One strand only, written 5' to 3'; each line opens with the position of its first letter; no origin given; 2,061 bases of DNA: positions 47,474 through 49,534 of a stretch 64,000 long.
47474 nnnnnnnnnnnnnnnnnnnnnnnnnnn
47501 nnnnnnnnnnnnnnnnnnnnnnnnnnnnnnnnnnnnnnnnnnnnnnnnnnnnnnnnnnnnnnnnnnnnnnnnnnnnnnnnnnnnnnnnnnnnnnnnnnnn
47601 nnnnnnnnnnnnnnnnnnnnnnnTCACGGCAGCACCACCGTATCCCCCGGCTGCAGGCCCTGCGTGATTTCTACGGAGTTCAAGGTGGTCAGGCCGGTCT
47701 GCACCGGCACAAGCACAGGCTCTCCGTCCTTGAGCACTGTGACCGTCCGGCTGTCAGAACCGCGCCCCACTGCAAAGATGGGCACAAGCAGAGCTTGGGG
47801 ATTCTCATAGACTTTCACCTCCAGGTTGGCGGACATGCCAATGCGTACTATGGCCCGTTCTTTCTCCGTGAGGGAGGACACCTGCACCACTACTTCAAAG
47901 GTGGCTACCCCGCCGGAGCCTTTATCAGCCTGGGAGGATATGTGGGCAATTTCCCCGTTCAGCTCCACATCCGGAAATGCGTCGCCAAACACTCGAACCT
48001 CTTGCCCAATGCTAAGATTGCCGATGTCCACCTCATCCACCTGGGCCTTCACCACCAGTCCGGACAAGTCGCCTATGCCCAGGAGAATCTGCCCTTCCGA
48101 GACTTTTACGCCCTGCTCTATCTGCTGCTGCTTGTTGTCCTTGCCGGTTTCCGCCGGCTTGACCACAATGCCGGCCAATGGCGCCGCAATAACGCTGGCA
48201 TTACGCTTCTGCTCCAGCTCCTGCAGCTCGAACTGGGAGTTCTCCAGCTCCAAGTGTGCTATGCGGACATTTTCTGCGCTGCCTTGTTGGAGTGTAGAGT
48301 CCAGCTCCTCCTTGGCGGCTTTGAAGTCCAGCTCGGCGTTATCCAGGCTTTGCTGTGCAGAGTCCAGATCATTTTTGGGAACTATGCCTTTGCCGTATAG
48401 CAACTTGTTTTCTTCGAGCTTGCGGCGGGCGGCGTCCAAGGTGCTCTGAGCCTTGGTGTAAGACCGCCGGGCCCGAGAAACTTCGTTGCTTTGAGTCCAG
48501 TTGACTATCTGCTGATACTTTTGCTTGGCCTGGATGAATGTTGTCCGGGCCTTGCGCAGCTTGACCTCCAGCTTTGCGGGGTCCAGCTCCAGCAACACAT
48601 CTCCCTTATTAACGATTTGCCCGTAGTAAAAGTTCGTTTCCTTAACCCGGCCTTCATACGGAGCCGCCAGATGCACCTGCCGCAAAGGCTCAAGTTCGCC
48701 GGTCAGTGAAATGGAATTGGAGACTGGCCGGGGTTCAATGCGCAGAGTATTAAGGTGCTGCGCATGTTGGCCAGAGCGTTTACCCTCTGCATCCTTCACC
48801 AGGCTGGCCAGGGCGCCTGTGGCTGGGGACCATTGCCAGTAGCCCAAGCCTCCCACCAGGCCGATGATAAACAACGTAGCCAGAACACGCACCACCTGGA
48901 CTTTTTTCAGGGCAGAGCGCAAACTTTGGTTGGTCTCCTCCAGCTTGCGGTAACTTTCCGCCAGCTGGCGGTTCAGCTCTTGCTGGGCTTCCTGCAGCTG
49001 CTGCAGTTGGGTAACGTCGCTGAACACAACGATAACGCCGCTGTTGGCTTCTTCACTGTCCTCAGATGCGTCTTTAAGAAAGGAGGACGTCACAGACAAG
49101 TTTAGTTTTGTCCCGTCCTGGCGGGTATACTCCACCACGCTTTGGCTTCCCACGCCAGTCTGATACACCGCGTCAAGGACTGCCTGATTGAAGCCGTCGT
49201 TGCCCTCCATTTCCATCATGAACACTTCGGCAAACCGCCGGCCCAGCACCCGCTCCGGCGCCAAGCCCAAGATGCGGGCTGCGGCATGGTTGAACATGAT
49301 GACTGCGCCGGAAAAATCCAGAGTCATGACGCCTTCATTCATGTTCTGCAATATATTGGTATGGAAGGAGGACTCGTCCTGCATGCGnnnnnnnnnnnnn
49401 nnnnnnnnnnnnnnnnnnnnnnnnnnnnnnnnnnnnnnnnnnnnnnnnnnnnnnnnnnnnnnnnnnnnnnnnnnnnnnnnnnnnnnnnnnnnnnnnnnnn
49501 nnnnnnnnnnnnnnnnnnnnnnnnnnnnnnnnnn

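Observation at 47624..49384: Membrane-fusion (HlyD) adaptor carrying a cytoplasmic PAS sensor domain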

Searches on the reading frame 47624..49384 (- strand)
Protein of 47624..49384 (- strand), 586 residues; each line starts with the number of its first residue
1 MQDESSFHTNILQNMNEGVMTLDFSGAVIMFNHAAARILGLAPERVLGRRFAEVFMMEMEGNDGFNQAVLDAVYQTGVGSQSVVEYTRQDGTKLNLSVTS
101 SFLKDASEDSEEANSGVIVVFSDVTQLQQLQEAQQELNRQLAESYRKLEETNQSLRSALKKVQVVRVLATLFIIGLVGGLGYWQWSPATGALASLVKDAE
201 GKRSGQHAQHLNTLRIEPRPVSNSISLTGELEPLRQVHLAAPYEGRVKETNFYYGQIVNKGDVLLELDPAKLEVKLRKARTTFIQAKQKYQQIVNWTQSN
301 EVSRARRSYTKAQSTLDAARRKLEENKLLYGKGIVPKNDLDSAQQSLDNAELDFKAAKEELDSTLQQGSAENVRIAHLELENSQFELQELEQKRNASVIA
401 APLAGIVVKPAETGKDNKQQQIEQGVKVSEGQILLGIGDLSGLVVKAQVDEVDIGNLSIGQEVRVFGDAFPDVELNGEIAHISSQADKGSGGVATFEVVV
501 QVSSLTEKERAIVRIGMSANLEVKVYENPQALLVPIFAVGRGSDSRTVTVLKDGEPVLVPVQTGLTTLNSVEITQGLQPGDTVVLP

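Call 3: search_protein_families(library=pfam, proteins=[window:47624-49384:-], max_evalue=0.01)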
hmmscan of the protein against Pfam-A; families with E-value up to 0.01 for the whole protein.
window:47624-49384:- (586 aa): 9 families
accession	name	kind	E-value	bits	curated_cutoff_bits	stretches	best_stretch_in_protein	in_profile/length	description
PF13437.12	HlyD_3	-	1.6e-15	58.2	22.2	2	399-505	2-96/106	HlyD family secretion protein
PF16576.10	HlyD_D23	-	3.4e-14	53.1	30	1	225-489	6-191/214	Barrel-sandwich domain of CusB or HlyD membrane-fusion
PF13426.13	PAS_9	-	5.6e-09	36.6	27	1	17-126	2-103/103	PAS domain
PF00989.32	PAS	-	5.1e-08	33.4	22.6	1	10-101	5-94/113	PAS fold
PF12860.13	PAS_7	-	4.9e-06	27.1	27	1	12-128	1-111/115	PAS fold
PF13188.13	PAS_8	-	4.7e-05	23.6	21.8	1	9-52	4-47/65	PAS domain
PF08448.16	PAS_4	-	6.5e-05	23.6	23.1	1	13-127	2-108/110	PAS fold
PF13533.13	Biotin_lipoyl_2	-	0.00018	21.7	29.8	1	240-268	4-32/32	Biotin-lipoyl like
PF02321.23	OEP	-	0.0028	17.9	22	1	300-366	114-180/187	Outer membrane efflux protein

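Call 4: search_protein_families(library=ncbifam, proteins=[window:47624-49384:-], max_evalue=0.01)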
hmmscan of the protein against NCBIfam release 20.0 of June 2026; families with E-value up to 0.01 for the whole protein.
window:47624-49384:- (586 aa): 35 families (the best 25 are shown)
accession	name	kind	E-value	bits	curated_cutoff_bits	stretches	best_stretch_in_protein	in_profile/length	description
TIGR01730.1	RND_mfp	subfamily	9.3e-39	133.3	94.9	3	369-585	100-307/322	efflux RND transporter periplasmic adaptor subunit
NF002939.0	PRK03598.1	equivalog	5.7e-27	94.8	393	1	225-495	34-293/332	secretion protein HlyD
TIGR00998.1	8a0101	subfamily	1.3e-21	76.9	390.8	1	242-498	48-291/334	EmrA/EmrK family multidrug efflux transporter periplasmic adaptor subunit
TIGR00999.1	8a0102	subfamily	1.4e-19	70.3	319.3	1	299-584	19-263/271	CzcB/NccB family metal efflux transporter periplasmic adaptor subunit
NF007785.0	PRK10476.1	equivalog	2.2e-19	69.5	376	1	220-483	37-285/347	multidrug transporter subunit MdtN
NF008468.0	PRK11360.1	equivalog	3.5e-18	65.3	646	1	3-139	265-392/616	two-component system sensor histidine kinase AtoS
NF008606.0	PRK11578.1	equivalog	2.3e-17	63.2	342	1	209-585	34-362/371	macrolide transporter subunit MacA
NF011715.0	PRK15136.1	equivalog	6.4e-15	54.7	563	1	236-481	61-291/390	multidrug efflux MFS transporter periplasmic adaptor subunit EmrA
NF033138.2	RND-peri-MexC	equivalog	1e-14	54.5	625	2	191-289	18-116/375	MexC family multidrug efflux RND transporter periplasmic adaptor subunit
TIGR02971.1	heterocyst_DevB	subfamily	7.6e-14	51.8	129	1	228-488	4-284/327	ABC exporter membrane fusion protein, DevB family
TIGR00229.1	sensory_box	domain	1.1e-11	45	22.9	1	4-133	3-125/126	PAS domain S-box protein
NF007132.1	PRK09578.1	equivalog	2.1e-11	43.2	512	1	196-320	25-154/396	MexX/AxyX family multidrug efflux RND transporter periplasmic adaptor subunit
TIGR01843.1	type_I_hlyD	subfamily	3.2e-10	39.5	208.65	1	298-525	155-398/422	HlyD family type I secretion periplasmic adaptor subunit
NF033092.0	HK_WalK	equivalog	2.8e-09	36.1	725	1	9-136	261-374/594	cell wall metabolism sensor histidine kinase WalK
NF046044.1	PnpS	equivalog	6.5e-09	35.3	400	1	4-136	53-172/390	two-component system histidine kinase PnpS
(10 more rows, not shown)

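Call 5: find_homologous_proteins(query=window:47624-49384:-)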
Query window:47624-49384:- (586 aa): 91 proteins with E <= 0.001 among 8000 candidates.
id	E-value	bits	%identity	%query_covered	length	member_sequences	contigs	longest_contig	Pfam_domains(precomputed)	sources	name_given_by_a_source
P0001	0.0e+0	1254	100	100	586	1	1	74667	PF13426.14,PF26002.1,PF12860.14,PF25881.1,PF25989.1,PF25893.1,PF25990.1,PF25967.1,PF25917.1,PF00989.32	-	-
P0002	7.6e-169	581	49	100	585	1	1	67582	PF25973.1,PF13426.14,PF26002.1,PF13188.14,PF25881.1,PF25990.1,PF25967.1,PF08448.17,PF25917.1,PF00989.32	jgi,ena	-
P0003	2.6e-165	569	47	100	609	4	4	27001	PF13426.14,PF26002.1,PF13188.14,PF12860.14,PF25940.1,PF25990.1,PF25967.1,PF25917.1,PF00989.32,PF25954.1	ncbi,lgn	-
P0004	8.2e-165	568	49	100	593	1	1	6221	PF13426.14,PF26002.1,PF13188.14,PF25990.1,PF25917.1,PF00989.32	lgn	-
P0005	5.0e-164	565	46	100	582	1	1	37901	PF13426.14,PF13188.14,PF12860.14,PF25967.1,PF08448.17,PF25917.1,PF00989.32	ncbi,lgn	-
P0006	1.2e-163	564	47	99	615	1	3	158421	PF25973.1,PF13426.14,PF26002.1,PF13188.14,PF25881.1,PF25989.1,PF25990.1,PF08448.17,PF25917.1,PF00989.32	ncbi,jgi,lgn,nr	ncbi:MAG: efflux RND transporter periplasmic adaptor subunit [Desulfovibrionaceae bacterium]|jgi:PAS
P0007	8.5e-163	561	49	100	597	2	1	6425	PF13426.14,PF13188.14,PF25989.1,PF25990.1,PF25967.1,PF08448.17,PF00989.32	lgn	-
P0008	6.9e-161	555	49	100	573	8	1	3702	PF13426.14,PF13188.14,PF25917.1,PF00989.32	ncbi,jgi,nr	ncbi:MAG: PAS domain S-box protein [Syntrophaceae bacterium]|nr:PAS domain S-box protein [Syntrophac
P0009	2.8e-159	549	48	100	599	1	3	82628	PF13426.14,PF26002.1,PF13188.14,PF25990.1,PF25967.1,PF25917.1,PF00989.32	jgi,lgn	jgi:PAS domain S-box-containing protein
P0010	1.1e-156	541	48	100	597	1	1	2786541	PF13426.14,PF26002.1,PF13188.14,PF25990.1,PF25967.1,PF08448.17,PF25917.1,PF00989.32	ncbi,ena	-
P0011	1.2e-156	541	49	97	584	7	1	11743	PF13426.14,PF26002.1,PF25990.1,PF25917.1,PF00989.32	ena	-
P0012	4.4e-156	539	46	100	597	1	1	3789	PF25973.1,PF13426.14,PF25984.1,PF26002.1,PF13188.14,PF12860.14,PF25990.1,PF25967.1,PF08448.17,PF25917.1,PF00989.32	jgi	-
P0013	1.6e-155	537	46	100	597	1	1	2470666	PF13426.14,PF26002.1,PF13188.14,PF12860.14,PF25989.1,PF25990.1,PF25967.1,PF08448.17,PF25917.1,PF00989.32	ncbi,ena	-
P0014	1.8e-154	533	46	100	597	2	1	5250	PF13426.14,PF13188.14,PF12860.14,PF25989.1,PF25990.1,PF25967.1,PF08448.17,PF25917.1,PF00989.32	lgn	-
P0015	3.2e-153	529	47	100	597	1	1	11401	PF13426.14,PF26002.1,PF13188.14,PF25990.1,PF25967.1,PF08448.17,PF25917.1,PF00989.32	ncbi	-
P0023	1.1e-145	504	44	99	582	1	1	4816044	PF13426.14,PF26002.1,PF13188.14,PF25990.1,PF25967.1,PF08448.17,PF25917.1,PF00989.32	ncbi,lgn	ncbi:HlyD family efflux transporter periplasmic adaptor subunit [Desulfonatronum parangueonense]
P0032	1.4e-142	494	45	100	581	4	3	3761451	PF13426.14,PF26002.1,PF13188.14,PF12860.14,PF25881.1,PF08448.17,PF25917.1,PF00989.32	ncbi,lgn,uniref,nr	ncbi:PAS domain S-box protein [Desulfonatronum lacustre]|uniref:PAS domain S-box protein n=1 Tax=Des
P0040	6.0e-111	390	41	76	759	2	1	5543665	PF13185.13,PF25881.1,PF25989.1,PF01590.33,PF25990.1,PF25917.1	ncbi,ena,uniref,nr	ncbi:GAF domain-containing protein [uncultured Desulfobacter sp.]|uniref:GAF domain-containing prote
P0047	3.9e-23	100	44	25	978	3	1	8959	PF13426.14,PF13188.14,PF16870.11,PF08448.17,PF00676.26,PF00989.32,PF02779.30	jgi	jgi:2-oxoglutarate dehydrogenase E1 component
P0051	5.1e-19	86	47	20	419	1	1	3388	PF13426.14,PF13188.14,PF12860.14,PF08448.17,PF00211.26,PF00989.32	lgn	-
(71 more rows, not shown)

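Call 10: find_encoding_contigs(protein=P0010, flank=8000, max_places=2)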
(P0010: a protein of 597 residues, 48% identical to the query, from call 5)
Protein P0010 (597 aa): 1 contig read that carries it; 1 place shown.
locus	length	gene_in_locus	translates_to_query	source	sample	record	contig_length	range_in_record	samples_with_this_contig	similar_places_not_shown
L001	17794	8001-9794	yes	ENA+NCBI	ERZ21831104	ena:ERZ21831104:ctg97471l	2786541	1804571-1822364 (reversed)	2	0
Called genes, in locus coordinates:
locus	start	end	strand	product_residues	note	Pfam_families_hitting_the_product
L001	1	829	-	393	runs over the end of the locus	PF12801:Fer4_5 (faint), PF00037:Fer4 (faint), PF12838:Fer4_7 (faint), PF13237:Fer4_10 (weak), PF14697:Fer4_21, PF13187:Fer4_9 (weak)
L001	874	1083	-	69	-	PF06305:LapA_dom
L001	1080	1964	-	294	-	PF00520:Ion_trans (weak), PF07885:Ion_trans_2, PF27232:MJ1433_C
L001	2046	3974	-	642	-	PF02743:dCache_1, PF22673:MCP-like_PDC_1, PF17201:Cache_3-Cache_2, PF08269:dCache_2, PF00672:HAMP, PF07228:SpoIIE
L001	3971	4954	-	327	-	PF09084:NMT1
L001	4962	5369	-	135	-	PF13581:HATPase_c_2, PF02518:HATPase_c (weak)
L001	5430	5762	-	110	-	PF01740:STAS, PF13466:STAS_2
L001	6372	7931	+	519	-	PF02321:OEP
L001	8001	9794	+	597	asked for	PF00989:PAS, PF08448:PAS_4 (weak), PF13188:PAS_8 (weak), PF13426:PAS_9, PF25917:BSH_RND (faint), PF25990:Beta-barrel_YknX (weak), PF26002:Beta-barrel_AprE (weak), PF25967:RND-MFP_C (weak)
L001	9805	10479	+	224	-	PF00005:ABC_tran, PF13304:AAA_21 (faint)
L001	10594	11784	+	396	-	PF12704:MacB_PCD, PF02687:FtsX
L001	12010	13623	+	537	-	PF02690:Na_Pi_cotrans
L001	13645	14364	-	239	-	PF03306:AAL_decarboxy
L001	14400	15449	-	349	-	PF00293:NUDIX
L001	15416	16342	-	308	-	PF13489:Methyltransf_23 (weak), PF13847:Methyltransf_31, PF08241:Methyltransf_11, PF08242:Methyltransf_12 (faint), PF13649:Methyltransf_25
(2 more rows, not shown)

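Call 11: find_encoding_contigs(protein=P0032, flank=8000, max_places=2)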
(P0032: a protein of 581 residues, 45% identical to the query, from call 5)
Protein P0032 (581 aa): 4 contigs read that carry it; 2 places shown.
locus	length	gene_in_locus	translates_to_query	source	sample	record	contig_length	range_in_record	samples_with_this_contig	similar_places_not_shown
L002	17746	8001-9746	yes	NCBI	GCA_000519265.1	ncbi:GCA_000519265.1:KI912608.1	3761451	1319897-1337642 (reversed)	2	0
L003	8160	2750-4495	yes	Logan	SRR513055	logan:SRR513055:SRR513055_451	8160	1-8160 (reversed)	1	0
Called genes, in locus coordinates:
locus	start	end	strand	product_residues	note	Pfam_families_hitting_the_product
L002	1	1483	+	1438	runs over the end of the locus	-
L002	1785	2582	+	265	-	-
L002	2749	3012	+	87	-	PF02604:PhdYeFM_antitox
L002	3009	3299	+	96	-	PF05016:ParE_toxin, PF15781:ParE-like_toxin (weak)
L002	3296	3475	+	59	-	-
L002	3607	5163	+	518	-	PF03577:Peptidase_C69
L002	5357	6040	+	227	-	-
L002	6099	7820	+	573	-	PF02321:OEP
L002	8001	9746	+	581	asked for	PF00989:PAS, PF08448:PAS_4, PF12860:PAS_7 (faint), PF13188:PAS_8 (weak), PF13426:PAS_9, PF25917:BSH_RND (weak), PF25881:HH_YBHG (weak), PF26002:Beta-barrel_AprE (weak)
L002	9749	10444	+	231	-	PF00005:ABC_tran, PF02463:SMC_N (faint), PF13304:AAA_21 (faint)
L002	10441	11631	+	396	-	PF12704:MacB_PCD, PF02687:FtsX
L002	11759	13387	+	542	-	PF00989:PAS, PF13188:PAS_8 (faint), PF13426:PAS_9, PF08447:PAS_3 (weak), PF07730:HisKA_3, PF02518:HATPase_c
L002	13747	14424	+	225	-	PF00072:Response_reg, PF13936:HTH_38 (faint), PF00196:GerE, PF08281:Sigma70_r4_2 (weak)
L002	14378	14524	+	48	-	-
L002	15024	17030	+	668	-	PF00989:PAS (weak), PF08448:PAS_4 (weak), PF13188:PAS_8 (weak), PF13426:PAS_9 (weak), PF08448:PAS_4 (weak), PF00989:PAS, PF13426:PAS_9, PF02518:HATPase_c, +4 more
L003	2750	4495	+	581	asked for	PF00989:PAS, PF08448:PAS_4, PF12860:PAS_7 (faint), PF13188:PAS_8 (weak), PF13426:PAS_9, PF25917:BSH_RND (weak), PF25881:HH_YBHG (weak), PF26002:Beta-barrel_AprE (weak)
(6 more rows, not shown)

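Call 12: find_encoding_contigs(protein=P0040, flank=8000, max_places=1)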
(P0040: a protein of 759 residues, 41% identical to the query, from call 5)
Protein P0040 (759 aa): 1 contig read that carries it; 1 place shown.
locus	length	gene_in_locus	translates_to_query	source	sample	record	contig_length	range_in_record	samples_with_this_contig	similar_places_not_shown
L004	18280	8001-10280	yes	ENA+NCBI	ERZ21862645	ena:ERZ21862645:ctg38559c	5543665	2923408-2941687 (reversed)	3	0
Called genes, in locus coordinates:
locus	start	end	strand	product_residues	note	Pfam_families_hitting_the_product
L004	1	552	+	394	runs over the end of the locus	PF25062:ARM_TT21_N (faint), PF12895:ANAPC3 (faint), PF13174:TPR_6 (faint), PF13428:TPR_14 (faint), PF13429:TPR_15 (faint), PF07719:TPR_2 (faint), PF14559:TPR_19 (faint), PF00515:TPR_1 (faint), +5 more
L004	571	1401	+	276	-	PF04951:Peptidase_M55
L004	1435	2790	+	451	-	PF00291:PALP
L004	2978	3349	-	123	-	-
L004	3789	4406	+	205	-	PF13489:Methyltransf_23, PF13847:Methyltransf_31 (weak), PF08241:Methyltransf_11, PF08242:Methyltransf_12, PF13649:Methyltransf_25, PF01209:Ubie_methyltran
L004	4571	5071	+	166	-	PF02915:Rubrerythrin, PF21349:RUBY_RBDX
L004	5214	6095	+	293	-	PF00149:Metallophos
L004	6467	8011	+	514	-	PF02321:OEP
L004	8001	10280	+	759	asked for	PF01590:GAF, PF13185:GAF_2, PF25917:BSH_RND (faint), PF25881:HH_YBHG (weak), PF25990:Beta-barrel_YknX (weak), PF25989:YknX_C (weak)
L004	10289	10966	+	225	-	PF00005:ABC_tran, PF13304:AAA_21 (weak)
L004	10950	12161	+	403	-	PF12704:MacB_PCD, PF02687:FtsX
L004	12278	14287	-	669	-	PF16591:HBM (weak), PF00015:MCPsignal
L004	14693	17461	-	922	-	PF00311:PEPcase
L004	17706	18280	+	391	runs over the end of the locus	PF04392:ABC_sub_bind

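Call 13: find_encoding_contigs(protein=P0023, flank=8000, max_places=1)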
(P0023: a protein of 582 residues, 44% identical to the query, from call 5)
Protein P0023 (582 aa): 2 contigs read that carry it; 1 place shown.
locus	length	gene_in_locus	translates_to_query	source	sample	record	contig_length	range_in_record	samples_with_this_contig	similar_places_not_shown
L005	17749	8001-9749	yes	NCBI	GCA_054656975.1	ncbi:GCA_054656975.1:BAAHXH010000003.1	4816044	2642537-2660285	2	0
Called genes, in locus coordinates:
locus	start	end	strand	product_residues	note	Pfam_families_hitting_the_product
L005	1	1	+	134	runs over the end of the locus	PF13946:DUF4214 (weak)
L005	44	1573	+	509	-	PF00583:Acetyltransf_1 (weak), PF00795:CN_hydrolase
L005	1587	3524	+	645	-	PF01751:Toprim, PF01131:Topoisom_bac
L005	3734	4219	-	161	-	PF14282:FlxA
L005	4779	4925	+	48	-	-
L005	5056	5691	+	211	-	PF13505:OMP_b-brl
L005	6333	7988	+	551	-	PF02321:OEP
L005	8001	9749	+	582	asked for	PF00989:PAS, PF08448:PAS_4 (weak), PF13188:PAS_8 (faint), PF13426:PAS_9, PF25917:BSH_RND (weak), PF25990:Beta-barrel_YknX (weak), PF26002:Beta-barrel_AprE (weak), PF25967:RND-MFP_C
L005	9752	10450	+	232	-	PF00005:ABC_tran, PF02463:SMC_N (faint), PF13304:AAA_21 (faint)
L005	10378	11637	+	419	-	PF12704:MacB_PCD, PF02687:FtsX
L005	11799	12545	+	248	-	PF01427:Peptidase_M15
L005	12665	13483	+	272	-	PF13480:Acetyltransf_6 (faint), PF00583:Acetyltransf_1 (weak), PF13508:Acetyltransf_7 (weak)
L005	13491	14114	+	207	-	PF00144:Beta-lactamase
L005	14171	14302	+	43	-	-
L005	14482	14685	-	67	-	-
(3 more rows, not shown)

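Call 14: find_encoding_contigs(protein=P0006, flank=8000, max_places=1)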
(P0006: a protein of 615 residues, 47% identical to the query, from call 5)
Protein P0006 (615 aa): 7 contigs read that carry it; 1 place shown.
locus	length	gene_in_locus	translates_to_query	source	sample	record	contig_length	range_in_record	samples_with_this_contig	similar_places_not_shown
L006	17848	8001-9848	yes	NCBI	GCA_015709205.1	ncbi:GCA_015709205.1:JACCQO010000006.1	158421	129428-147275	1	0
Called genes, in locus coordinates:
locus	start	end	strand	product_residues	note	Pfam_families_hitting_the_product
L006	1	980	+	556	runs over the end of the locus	-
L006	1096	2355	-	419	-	PF04392:ABC_sub_bind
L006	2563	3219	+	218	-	PF01177:Asp_Glu_race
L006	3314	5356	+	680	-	PF08269:dCache_2, PF17200:sCache_2, PF17201:Cache_3-Cache_2, PF17200:sCache_2 (weak), PF17201:Cache_3-Cache_2, PF07228:SpoIIE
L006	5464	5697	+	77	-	-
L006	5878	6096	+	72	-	-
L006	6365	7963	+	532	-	PF02321:OEP (faint)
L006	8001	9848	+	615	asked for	PF00989:PAS, PF13188:PAS_8 (weak), PF13426:PAS_9, PF25917:BSH_RND, PF25881:HH_YBHG, PF25990:Beta-barrel_YknX (weak), PF26002:Beta-barrel_AprE, PF25989:YknX_C (weak), +2 more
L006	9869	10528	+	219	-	PF00005:ABC_tran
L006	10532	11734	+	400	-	PF12704:MacB_PCD, PF02687:FtsX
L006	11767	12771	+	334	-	PF13379:NMT1_2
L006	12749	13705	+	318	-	PF00005:ABC_tran, PF13304:AAA_21 (faint)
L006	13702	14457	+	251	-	PF00528:BPD_transp_1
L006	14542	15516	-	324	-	-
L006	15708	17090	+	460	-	PF13428:TPR_14 (faint), PF00515:TPR_1 (faint), PF07719:TPR_2 (faint), PF13181:TPR_8 (faint), PF13424:TPR_12 (faint), PF13176:TPR_7 (faint), PF14559:TPR_19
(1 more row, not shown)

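Call 15: predict_structure(protein=window:47624-49384:-)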
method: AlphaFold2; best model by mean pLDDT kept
length: 586 residues; sequences in the alignment: 1
mean_pLDDT: 49.8   pTM: 0.29
mean pLDDT of the five models: 49.8, 46.9, 44.4, 43.5, 40.3
residues with pLDDT >= 90: 56; 70-90: 103; 50-70: 59; < 50: 368
segments of 3 or more residues with pLDDT < 50: 1-61, 77-80, 100-123, 125-127, 183-187, 190-267, 397-586
pLDDT, mean of each block of 10 residues (from residue 1): 34 35 32 34 41 42 56 50 56 53 38 42 49 71 81 75 75 73 49 47 41 28 25 27 27 27 43 78 87 77 88 96 95 93 96 95 80 82 81 57 28 32 26 24 23 24 26 26 33 32 34 34 35 34 36 37 33 32 27
secondary structure, 60 per line:
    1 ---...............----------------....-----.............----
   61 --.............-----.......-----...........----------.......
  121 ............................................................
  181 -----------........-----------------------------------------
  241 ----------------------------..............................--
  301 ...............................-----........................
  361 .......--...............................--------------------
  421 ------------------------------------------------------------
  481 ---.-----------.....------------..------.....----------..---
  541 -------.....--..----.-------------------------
elements in order: H4-18 H35-38 H44-56 H63-75 E81-87 E93-103 E114-123 H124-180 H192-199 H269-298 H301-331 H337-367 H370-400 E496-500 E521-525 E548-552

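Call 19: find_related_loci(query=A1, collection=genome_contigs, flank=7000)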
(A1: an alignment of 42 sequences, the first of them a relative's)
Query A1 (586 aa) in genome_contigs; peptide patterns used: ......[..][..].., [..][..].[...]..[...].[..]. (x = any residue, [..] = any of these).
378 stretches matched a pattern; 208 encode a relative of the query (tblastn E <= 1e-3); the best 80 are kept; 80 distinct loci.
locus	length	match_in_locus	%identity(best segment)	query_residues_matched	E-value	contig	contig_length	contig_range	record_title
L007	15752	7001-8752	47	1-585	4e-176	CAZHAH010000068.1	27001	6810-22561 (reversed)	MAG TPA_asm: uncultured Desulfobacteraceae bacterium isolate SRP167671_co2_229 genome assembly, contig: NODE_2367_length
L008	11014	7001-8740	46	1-585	2e-175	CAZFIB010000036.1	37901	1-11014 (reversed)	MAG TPA_asm: uncultured Thermodesulfobacteriota bacterium isolate SRP141376_co4_291 genome assembly, contig: NODE_1907_l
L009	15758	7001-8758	47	1-580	5e-172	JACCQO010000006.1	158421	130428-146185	MAG: Desulfovibrionaceae bacterium isolate MIC098Bin10 NODE_25_length_158421_cov_129.828435, whole genome shotgun sequen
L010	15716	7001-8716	48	1-586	1e-169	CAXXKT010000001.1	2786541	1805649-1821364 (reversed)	MAG: Syntrophales bacterium isolate 9e353863-e3ae-4afc-92d2-6aad0841dacd genome assembly, contig: contig_1, whole genome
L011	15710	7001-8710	46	2-585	8e-162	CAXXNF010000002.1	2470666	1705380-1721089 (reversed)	MAG: Syntrophales bacterium isolate 28f6f31c-1abc-45c3-9ff4-d3034646c4f0 genome assembly, contig: contig_2, whole genome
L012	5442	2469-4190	44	6-583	5e-163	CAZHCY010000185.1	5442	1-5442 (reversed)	MAG TPA_asm: uncultured Desulfovibrionales bacterium isolate SRP252850_co1_104 genome assembly, contig: NODE_27996_lengt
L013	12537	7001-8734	44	1-583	3e-160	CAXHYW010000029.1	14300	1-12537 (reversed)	MAG TPA_asm: uncultured Desulfobacteraceae bacterium isolate SRR13485161_binner123_1 genome assembly, contig: ERZ1421221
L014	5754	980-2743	45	1-585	3e-160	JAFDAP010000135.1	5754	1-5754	MAG: Deltaproteobacteria bacterium isolate AB_3033_Bin_63 AB_3033_Bin_63_scaffold_26710, whole genome shotgun sequence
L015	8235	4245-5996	43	8-585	6e-158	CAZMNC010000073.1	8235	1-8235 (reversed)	MAG TPA_asm: uncultured Desulfobacterales bacterium isolate binchicken_co219_457 genome assembly, contig: k141_1472492,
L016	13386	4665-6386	49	1-585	6e-175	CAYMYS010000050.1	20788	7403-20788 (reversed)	MAG TPA_asm: uncultured Syntrophaceae bacterium isolate binchicken_co181_524 genome assembly, contig: NODE_3974_length_2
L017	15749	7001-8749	44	7-585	2e-155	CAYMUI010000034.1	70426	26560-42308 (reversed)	MAG TPA_asm: uncultured Desulfobacterales bacterium isolate binchicken_co219_62 genome assembly, contig: k141_695468, wh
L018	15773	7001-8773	44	1-584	7e-151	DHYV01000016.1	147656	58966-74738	MAG TPA_asm: Desulfobulbaceae bacterium UBA5121 UBA5121_contig_605, whole genome shotgun sequence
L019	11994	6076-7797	44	6-584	1e-148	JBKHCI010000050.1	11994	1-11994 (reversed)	MAG: Desulfonatronovibrio sp. isolate D1M02_21 NODE_1707_length_11994_cov_31.441578, whole genome shotgun sequence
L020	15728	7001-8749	43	8-585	4e-148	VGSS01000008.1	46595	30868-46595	MAG: Deltaproteobacteria bacterium isolate K_DeepCast_250m_m2_302 K_DeepCast_250m_m2_302_Ga0194125_10001061, whole genom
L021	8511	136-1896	44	1-584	4e-147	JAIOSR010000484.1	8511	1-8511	MAG: Desulfobacterales bacterium isolate SMBSF49 bin_33_k127_355033, whole genome shotgun sequence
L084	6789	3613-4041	43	2-148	1e-30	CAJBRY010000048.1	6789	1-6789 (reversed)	MAG: uncultured Geobacteraceae bacterium isolate Loc090519-8-7m_bin-1533 genome assembly, contig: bin-1533:048/804, whol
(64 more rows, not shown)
